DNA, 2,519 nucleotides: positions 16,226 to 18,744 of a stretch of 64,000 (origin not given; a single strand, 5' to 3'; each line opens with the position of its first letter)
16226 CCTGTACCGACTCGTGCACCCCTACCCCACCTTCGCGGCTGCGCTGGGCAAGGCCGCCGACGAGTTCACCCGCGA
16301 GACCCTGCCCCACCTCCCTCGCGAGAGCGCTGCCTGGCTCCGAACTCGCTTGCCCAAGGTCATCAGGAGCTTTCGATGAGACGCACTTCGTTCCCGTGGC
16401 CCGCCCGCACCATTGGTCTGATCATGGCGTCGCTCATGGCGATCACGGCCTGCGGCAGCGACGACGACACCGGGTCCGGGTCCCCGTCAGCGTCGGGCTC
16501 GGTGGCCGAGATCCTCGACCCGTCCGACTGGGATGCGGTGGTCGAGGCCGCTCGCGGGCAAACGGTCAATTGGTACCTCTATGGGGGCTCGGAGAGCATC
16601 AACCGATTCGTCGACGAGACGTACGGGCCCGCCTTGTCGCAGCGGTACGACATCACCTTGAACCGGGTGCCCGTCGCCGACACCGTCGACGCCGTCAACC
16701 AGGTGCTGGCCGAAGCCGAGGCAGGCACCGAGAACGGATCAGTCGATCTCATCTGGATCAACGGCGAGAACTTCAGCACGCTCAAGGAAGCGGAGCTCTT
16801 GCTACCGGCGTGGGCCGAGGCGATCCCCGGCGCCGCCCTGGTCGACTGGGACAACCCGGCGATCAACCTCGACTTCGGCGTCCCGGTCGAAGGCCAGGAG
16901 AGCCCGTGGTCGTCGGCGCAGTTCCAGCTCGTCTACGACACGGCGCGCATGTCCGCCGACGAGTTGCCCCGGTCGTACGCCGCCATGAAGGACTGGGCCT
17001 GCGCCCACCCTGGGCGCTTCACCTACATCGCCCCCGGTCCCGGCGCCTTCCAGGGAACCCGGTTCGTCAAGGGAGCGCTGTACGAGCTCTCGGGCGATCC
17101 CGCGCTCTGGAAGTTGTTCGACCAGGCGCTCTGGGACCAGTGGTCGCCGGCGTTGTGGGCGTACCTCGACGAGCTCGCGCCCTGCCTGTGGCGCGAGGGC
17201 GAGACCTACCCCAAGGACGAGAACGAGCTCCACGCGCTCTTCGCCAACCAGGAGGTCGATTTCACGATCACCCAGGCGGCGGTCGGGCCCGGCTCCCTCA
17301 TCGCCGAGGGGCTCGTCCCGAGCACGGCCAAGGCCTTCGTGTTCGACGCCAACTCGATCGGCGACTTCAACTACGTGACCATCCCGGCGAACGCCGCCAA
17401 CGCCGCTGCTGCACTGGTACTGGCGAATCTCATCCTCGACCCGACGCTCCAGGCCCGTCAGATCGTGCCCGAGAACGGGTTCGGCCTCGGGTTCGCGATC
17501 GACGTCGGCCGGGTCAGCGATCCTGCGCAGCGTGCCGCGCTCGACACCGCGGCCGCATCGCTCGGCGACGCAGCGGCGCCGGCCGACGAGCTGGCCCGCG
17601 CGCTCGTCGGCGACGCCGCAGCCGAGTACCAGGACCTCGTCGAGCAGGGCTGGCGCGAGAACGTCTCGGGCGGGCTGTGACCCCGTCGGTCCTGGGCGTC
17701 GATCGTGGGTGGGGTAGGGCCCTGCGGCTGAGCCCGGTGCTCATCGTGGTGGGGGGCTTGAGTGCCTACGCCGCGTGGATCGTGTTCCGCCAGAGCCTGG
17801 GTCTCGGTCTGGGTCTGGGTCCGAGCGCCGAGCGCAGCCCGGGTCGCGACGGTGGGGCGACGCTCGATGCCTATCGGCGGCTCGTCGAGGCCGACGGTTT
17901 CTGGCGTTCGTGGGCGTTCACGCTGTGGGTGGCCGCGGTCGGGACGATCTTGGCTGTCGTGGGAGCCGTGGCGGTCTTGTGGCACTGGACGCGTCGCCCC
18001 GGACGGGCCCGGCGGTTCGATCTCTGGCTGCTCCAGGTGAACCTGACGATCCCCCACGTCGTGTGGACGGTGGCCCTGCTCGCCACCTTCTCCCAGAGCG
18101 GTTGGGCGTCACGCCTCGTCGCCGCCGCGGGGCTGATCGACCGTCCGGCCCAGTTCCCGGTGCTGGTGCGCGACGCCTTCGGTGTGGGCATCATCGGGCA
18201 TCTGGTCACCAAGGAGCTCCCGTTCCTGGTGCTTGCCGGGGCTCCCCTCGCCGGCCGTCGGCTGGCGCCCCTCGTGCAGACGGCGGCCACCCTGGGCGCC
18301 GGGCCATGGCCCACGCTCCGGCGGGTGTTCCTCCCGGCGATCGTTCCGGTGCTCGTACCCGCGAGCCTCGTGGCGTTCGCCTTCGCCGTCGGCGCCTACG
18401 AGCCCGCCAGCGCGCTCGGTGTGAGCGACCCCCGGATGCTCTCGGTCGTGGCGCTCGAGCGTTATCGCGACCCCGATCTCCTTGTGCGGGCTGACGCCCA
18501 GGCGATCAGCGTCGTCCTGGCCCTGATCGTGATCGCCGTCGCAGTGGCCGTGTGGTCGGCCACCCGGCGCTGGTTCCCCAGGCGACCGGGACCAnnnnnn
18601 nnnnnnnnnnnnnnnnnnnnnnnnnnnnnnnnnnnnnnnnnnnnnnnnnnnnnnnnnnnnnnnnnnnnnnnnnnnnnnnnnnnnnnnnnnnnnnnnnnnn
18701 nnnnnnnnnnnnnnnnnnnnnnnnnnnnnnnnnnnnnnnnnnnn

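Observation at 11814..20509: Eight translationally coupled genes linking a radical SAM enzyme, a YnjF-like CDP-alcohol phosphatidyltransferase, a TVP38/DedA protein, a CxxxxC flavoprotein disulfide reductase and a YnjBCD-like ABC importer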

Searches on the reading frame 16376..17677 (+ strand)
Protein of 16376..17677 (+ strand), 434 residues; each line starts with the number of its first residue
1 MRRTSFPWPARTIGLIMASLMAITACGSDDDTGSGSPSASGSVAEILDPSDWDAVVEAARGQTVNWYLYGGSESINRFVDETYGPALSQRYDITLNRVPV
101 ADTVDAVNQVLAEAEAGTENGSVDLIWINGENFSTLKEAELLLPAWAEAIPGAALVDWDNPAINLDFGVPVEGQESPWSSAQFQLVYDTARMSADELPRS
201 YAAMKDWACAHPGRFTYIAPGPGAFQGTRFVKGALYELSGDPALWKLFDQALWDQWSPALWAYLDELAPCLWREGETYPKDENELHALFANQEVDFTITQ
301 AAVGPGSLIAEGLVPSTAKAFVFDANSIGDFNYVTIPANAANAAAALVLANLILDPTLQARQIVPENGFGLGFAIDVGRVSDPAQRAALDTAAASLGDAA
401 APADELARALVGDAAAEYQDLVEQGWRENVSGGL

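Call 11: search_protein_families(library=pfam, proteins=[window:16376-17677:+], max_evalue=0.01)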
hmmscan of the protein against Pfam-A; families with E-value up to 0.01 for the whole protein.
window:16376-17677:+ (434 aa): 0 families

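Call 12: search_protein_families(library=ncbifam, proteins=[window:16376-17677:+], max_evalue=0.01)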
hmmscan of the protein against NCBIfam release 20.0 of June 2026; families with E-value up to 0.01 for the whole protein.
window:16376-17677:+ (434 aa): 1 family
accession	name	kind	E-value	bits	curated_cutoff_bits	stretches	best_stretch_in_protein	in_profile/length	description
NF008633.1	PRK11622.1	subfamily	7e-119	397.2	203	1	29-429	19-395/397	ABC transporter substrate-binding protein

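Call 46: search_solved_structures(query=window:16376-17677:+, max_evalue=1)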
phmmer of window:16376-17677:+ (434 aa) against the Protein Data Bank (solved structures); distinct sequences matched with E-value up to 1: 3.
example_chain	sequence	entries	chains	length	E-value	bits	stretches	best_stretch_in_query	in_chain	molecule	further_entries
3jc8_Ta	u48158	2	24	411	0.0019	20.7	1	216-320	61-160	LysM domain protein | TsaP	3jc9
5kvm_C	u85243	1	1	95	0.063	15.7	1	148-188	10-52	FN3 monobody alpha5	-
5dc4_B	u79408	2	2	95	0.075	15.4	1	148-184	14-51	AS25 monobody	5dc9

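Call 71: find_homologous_proteins(query=window:16376-17677:+, max_evalue=1e-10)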
Query window:16376-17677:+ (434 aa): 2622 proteins with E <= 1e-10 among 8000 candidates; the best 120 are listed.
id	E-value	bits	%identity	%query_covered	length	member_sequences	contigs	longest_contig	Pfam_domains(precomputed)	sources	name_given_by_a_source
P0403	7.7e-288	973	100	100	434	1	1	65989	-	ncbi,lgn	-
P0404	2.5e-230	783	83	98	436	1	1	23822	-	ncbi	-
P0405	9.3e-228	775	81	98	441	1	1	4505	PF13416.12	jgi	jgi:putative spermidine/putrescine transport system substrate-binding protein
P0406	3.3e-197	674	71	97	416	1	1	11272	PF13416.12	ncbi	-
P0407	1.0e-195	669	74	94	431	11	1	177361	PF13416.12,PF01547.31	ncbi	ncbi:MAG: ABC transporter substrate-binding protein [Acidimicrobiales bacterium]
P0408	1.6e-194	665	73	92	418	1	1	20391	PF13416.12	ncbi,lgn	ncbi:MAG: ABC transporter substrate-binding protein [Anaerolineales bacterium]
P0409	3.7e-193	661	75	90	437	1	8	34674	-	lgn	-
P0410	5.9e-193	660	73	91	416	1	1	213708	-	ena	-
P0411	7.1e-193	660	69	97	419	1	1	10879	PF13416.12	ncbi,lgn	-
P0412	1.9e-192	658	72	92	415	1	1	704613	-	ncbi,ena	-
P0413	3.2e-192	658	69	97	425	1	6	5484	PF13416.12,PF01547.31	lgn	-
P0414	5.3e-192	657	71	97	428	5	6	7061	PF13416.12,PF01547.31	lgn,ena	-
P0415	6.5e-192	657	71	97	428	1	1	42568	PF13416.12,PF01547.31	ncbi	ncbi:MAG: ABC transporter substrate-binding protein [Acidimicrobiales bacterium]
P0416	8.6e-192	656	68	98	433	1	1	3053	PF13416.12,PF01547.31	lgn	-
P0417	1.2e-191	656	74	89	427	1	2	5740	-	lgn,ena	-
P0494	2.6e-183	628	71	91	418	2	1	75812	PF13416.12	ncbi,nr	ncbi:ABC transporter substrate-binding protein [Chloroflexales bacterium ZM16-3]|nr:ABC transporter 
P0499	5.0e-183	627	72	89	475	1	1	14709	PF13416.12,PF01547.31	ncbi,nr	ncbi:ABC transporter substrate-binding protein [Candidatus Gracilibacteria bacterium]|nr:ABC transpo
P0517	2.7e-182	625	65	96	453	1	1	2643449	-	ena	-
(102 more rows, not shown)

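Call 72: find_encoding_contigs(protein=P0403, flank=10000, max_places=2)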
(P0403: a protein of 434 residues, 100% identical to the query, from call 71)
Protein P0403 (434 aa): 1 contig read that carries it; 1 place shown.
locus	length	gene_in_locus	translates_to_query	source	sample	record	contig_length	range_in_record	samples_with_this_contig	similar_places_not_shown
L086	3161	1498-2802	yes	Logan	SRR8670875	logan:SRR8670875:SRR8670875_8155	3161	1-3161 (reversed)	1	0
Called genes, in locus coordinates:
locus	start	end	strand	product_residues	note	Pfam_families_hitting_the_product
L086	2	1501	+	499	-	?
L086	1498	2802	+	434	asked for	-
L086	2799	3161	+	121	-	?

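Call 76: find_encoding_contigs(protein=P0494, flank=9000, max_places=1)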
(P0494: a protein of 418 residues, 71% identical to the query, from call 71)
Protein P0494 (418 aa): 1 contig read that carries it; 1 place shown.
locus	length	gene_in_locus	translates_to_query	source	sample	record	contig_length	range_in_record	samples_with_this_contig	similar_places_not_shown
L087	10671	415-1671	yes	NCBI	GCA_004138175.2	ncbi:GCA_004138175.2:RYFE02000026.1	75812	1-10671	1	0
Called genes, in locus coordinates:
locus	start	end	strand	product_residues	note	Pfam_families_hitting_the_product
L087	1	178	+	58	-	?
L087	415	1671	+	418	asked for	PF13416:SBP_bac_8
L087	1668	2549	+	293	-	PF00528:BPD_transp_1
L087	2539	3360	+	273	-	PF00528:BPD_transp_1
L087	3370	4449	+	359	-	PF00005:ABC_tran, PF13304:AAA_21 (faint), PF08402:TOBE_2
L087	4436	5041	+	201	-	PF00882:Zn_dep_PLPC, PF04307:YdjM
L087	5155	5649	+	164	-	-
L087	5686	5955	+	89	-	-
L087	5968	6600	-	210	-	PF01135:PCMT (weak), PF01209:Ubie_methyltran, PF13489:Methyltransf_23 (weak), PF13847:Methyltransf_31, PF08241:Methyltransf_11, PF08242:Methyltransf_12, PF13649:Methyltransf_25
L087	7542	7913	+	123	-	-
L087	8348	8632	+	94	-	-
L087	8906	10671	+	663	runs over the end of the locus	PF08241:Methyltransf_11, PF08242:Methyltransf_12 (weak), PF13649:Methyltransf_25, PF13086:AAA_11 (weak)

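Call 77: find_encoding_contigs(protein=P0517, flank=9000, max_places=1)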
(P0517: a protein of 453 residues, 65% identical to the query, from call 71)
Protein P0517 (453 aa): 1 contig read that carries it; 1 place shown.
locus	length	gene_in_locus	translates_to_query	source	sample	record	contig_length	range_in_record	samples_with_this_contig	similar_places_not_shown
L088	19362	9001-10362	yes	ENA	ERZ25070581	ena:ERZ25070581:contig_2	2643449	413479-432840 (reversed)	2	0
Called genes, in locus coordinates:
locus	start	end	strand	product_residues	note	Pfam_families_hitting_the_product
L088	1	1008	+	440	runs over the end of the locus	PF00232:Glyco_hydro_1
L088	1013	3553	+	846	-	PF01551:Peptidase_M23, PF13385:Laminin_G_3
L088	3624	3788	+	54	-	-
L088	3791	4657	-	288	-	PF00583:Acetyltransf_1 (weak), PF13302:Acetyltransf_3, PF00583:Acetyltransf_1, PF13673:Acetyltransf_10, PF13508:Acetyltransf_7, PF08445:FR47 (weak)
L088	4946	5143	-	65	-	PF13384:HTH_23 (weak), PF12728:HTH_17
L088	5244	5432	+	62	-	-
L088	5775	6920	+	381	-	PF12323:HTH_OrfB_IS605, PF01385:OrfB_IS605, PF07282:Cas12f1-like_TNB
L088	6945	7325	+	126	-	PF00990:GGDEF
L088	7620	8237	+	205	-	PF01066:CDP-OH_P_transf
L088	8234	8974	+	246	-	PF09335:VTT_dom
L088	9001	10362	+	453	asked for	-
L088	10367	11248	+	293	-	PF00528:BPD_transp_1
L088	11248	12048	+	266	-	PF00528:BPD_transp_1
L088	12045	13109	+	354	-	PF00005:ABC_tran, PF13304:AAA_21 (faint), PF08402:TOBE_2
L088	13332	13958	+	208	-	PF14512:TM1586_NiRdase (faint), PF00881:Nitroreductase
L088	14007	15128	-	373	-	PF03372:Exo_endo_phos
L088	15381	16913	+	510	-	-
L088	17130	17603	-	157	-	-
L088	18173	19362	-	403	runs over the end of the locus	-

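Call 78: find_encoding_contigs(protein=P0499, flank=9000, max_places=1)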
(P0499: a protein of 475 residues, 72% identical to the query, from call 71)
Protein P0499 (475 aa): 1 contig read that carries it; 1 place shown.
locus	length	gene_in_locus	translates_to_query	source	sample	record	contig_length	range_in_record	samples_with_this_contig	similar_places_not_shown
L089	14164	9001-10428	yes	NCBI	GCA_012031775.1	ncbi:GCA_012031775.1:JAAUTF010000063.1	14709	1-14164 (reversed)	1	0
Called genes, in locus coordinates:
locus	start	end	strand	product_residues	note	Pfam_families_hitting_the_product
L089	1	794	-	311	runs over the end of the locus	PF03372:Exo_endo_phos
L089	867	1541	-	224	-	PF00702:Hydrolase, PF13419:HAD_2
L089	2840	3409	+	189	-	PF00070:Pyr_redox (faint), PF01134:GIDA (faint), PF01266:DAO (faint), PF07992:Pyr_redox_2, PF13450:NAD_binding_8 (faint), PF13738:Pyr_redox_3 (faint)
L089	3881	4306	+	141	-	PF02852:Pyr_redox_dim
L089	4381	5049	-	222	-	PF01209:Ubie_methyltran, PF13847:Methyltransf_31, PF08241:Methyltransf_11, PF08242:Methyltransf_12 (weak), PF13649:Methyltransf_25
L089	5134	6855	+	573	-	PF01266:DAO (weak), PF01494:FAD_binding_3, PF04820:Trp_halogenase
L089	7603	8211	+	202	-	PF01066:CDP-OH_P_transf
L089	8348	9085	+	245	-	PF09335:VTT_dom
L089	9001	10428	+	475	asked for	PF01547:SBP_bac_1 (weak), PF13416:SBP_bac_8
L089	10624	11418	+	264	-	PF00528:BPD_transp_1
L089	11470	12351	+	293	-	PF00528:BPD_transp_1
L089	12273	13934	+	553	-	PF00005:ABC_tran, PF13304:AAA_21 (weak), PF08402:TOBE_2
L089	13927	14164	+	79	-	PF00106:adh_short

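Call 79: predict_structure(alignment_id=A4)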
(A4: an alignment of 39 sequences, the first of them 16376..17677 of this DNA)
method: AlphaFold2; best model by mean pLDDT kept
length: 434 residues; sequences in the alignment: 39
mean_pLDDT: 84.5   pTM: 0.81
mean pLDDT of the five models: 84.5, 80.9, 78.7, 78.5, 74.7
residues with pLDDT >= 90: 220; 70-90: 145; 50-70: 44; < 50: 25
segments of 3 or more residues with pLDDT < 50: 1-3, 5-8, 27-43
pLDDT, mean of each block of 10 residues (from residue 1): 44 63 50 41 66 97 87 79 96 94 91 96 91 93 96 93 87 90 86 93 94 87 78 95 92 97 92 71 84 84 76 87 87 93 98 94 72 86 94 85 83 89 90 68
secondary structure, 60 per line:
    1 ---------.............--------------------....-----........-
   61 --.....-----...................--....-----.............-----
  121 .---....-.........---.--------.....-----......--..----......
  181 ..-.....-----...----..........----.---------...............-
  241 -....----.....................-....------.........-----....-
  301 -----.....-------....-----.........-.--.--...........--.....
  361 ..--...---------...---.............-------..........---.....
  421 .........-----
elements in order: H10-22 H43-46 H52-59 E63-67 H73-91 E94-97 H103-115 E125-128 H130-138 H151-155 H161-164 E175-182 E184-188 H201-210 H225-239 H242-245 H250-270 H272-275 H282-290 E296-299 H306-310 E318-321 E327-335 H343-353 H356-362 H383-395 H403-409 E410-412 H416-429

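Call 81: fold_search(model_id=the predicted structure, library=pdb)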
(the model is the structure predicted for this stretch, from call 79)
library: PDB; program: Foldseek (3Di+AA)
matches with E <= 10: 1482; with E <= 0.001: 1062
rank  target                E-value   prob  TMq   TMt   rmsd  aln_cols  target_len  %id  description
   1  3wae_A                1.0e-13  1.00  0.54  0.73   5.1       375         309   16  X-ray structure of Fe(III)-bicarbonates-ttfbpa, a ferric ion-binding protein from thermus thermophilus HB8 (released 2014-05-21)
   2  4r6y                  1.5e-13  1.00  0.53  0.69   6.4       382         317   15  Crystal structure of solute-binding protein stm0429 from salmonella enterica subsp. enterica serovar typhimurium str. lt (released 2014-09-10)
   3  1xvy                  2.0e-13  1.00  0.48  0.64   6.1       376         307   17  Crystal Structure of iron-free Serratia marcescens SfuA (released 2004-12-14)
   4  2pt2                  3.8e-13  1.00  0.53  0.69   5.6       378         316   12  Structure of FutA1 with Iron(II) (released 2007-07-10)
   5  3pu5                  8.2e-13  1.00  0.58  0.76   5.7       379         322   11  The crystal structure of a putative extracellular solute-binding protein from Bordetella parapertussis (released 2010-12-22)
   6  2pt1                  8.7e-13  1.00  0.56  0.74   5.0       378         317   12  FutA1 Synechocystis PCC 6803 (released 2007-07-10)
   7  4elo_A                8.7e-13  1.00  0.51  0.68   6.3       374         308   15  Ferric binding protein in apo form 1 (released 2013-04-17)
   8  7w3w                  1.0e-12  1.00  0.53  0.71   6.5       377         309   18  X-ray structure of apo-VmFbpA, a ferric ion-binding protein from Vibrio metschnikovii (released 2021-12-15)
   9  4gl0                  1.1e-12  1.00  0.45  0.57   7.7       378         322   17  Putative spermidine/putrescine ABC transporter from Listeria monocytogenes (released 2012-08-22)
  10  5t1p_F                1.1e-12  1.00  0.59  0.76   4.3       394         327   14  Crystal structure of the putative periplasmic solute-binding protein from Campylobacter jejuni (released 2016-09-07)
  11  4eq7_A                1.6e-12  1.00  0.52  0.67   5.8       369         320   15  Structure of Atu4243-GABA receptor (released 2012-11-21)
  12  2owt                  1.7e-12  1.00  0.49  0.64   6.3       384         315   16  Crystal structure of Bordetella pertussis holo ferric binding protein with bound synergistic carbonate anion (released 2008-02-26)
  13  4elq_A                2.1e-12  1.00  0.52  0.69   6.3       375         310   17  Ferric binding protein with carbonate (released 2013-04-17)
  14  5t1p_H                3.3e-12  1.00  0.58  0.75   4.7       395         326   13  Crystal structure of the putative periplasmic solute-binding protein from Campylobacter jejuni (released 2016-09-07)
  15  7li1_C                3.3e-12  1.00  0.52  0.70   5.7       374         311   13  Crystal structure of holo Moraxella catarrhalis ferric binding protein A in an open conformation (released 2022-02-23)
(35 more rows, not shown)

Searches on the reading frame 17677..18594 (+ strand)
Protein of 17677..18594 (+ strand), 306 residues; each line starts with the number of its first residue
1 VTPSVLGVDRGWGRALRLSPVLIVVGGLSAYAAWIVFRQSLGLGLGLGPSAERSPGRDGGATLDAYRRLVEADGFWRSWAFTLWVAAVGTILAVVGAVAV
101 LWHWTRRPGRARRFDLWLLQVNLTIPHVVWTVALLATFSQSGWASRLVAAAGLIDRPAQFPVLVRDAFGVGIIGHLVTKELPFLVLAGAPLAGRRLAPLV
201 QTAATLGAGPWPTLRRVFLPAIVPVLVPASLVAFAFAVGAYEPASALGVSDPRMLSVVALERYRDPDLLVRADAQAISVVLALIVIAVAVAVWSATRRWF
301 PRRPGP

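Call 11: search_protein_families(library=pfam, proteins=[window:17677-18594:+], max_evalue=0.01)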
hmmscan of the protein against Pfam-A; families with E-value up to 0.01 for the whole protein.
window:17677-18594:+ (306 aa): 2 families
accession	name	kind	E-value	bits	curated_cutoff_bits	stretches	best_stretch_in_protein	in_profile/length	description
PF00528.27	BPD_transp_1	-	6.3e-07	29.7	26.4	1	100-291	9-170/184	Binding-protein-dependent transport system inner membrane component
PF04610.19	TrbL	-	0.0086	16.3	25.9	0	14-101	27-122/215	TrbL/VirB6 plasmid conjugal transfer protein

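Call 12: search_protein_families(library=ncbifam, proteins=[window:17677-18594:+], max_evalue=0.01)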
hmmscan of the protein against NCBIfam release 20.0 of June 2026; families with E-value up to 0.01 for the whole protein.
window:17677-18594:+ (306 aa): 19 families
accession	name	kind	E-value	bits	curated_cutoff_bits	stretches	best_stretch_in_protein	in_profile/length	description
TIGR02139.1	permease_CysT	equivalog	1.5e-12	47.7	246.1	1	63-288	36-251/265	sulfate ABC transporter permease subunit CysT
TIGR02141.1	modB_ABC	equivalog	8.5e-12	45.1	182.6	1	81-291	2-199/208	molybdate ABC transporter permease subunit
NF007044.0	PRK09497.1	equivalog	8.5e-11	41.8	348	1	62-296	49-275/285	spermidine/putrescine ABC transporter permease PotB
TIGR00969.1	3a0106s02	subfamily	6.3e-10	39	240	1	76-288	60-262/272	sulfate ABC transporter permease subunit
NF040839.1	tungstate_WtpB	equivalog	8.6e-10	38.7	340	1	74-292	41-244/251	tungstate ABC transporter permease WtpB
TIGR01581.1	Mo_ABC_porter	hypoth_equivalog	2.1e-08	33.9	210.3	1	81-289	25-219/225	ABC transporter permease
NF011624.0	PRK15050.1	equivalog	6.1e-08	32.1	247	1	56-301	52-287/297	2-aminoethylphosphonate ABC transporter permease subunit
NF007963.0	PRK10683.1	equivalog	6.4e-08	32.4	489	1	64-286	84-301/317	putrescine ABC transporter permease PotH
TIGR03226.1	PhnU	equivalog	2.1e-07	30.7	283.45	1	56-299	70-303/311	2-aminoethylphosphonate ABC transporter permease subunit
TIGR03255.1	PhnV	equivalog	1.1e-06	28.5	358.7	1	62-292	53-261/270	2-aminoethylphosphonate ABC transport system, membrane component PhnV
NF007047.0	PRK09500.1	equivalog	2.7e-06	27.2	326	1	177-291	136-247/257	spermidine/putrescine ABC transporter permease PotC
NF008208.0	PRK10971.1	equivalog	3.3e-06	26.8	415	1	75-242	56-213/277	sulfate/thiosulfate ABC transporter permease CysT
TIGR03262.1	PhnU2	equivalog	6.4e-06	25.1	593.25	1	62-241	39-205/546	putative 2-aminoethylphosphonate ABC transporter permease subunit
NF006951.0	PRK09433.1-2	equivalog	2.8e-05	22.9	788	1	65-237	42-207/535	thiamine/thiamine pyrophosphate ABC transporter permease ThiP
NF006939.0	PRK09421.1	equivalog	4e-05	23.1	262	1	199-264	123-188/230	molybdate ABC transporter permease subunit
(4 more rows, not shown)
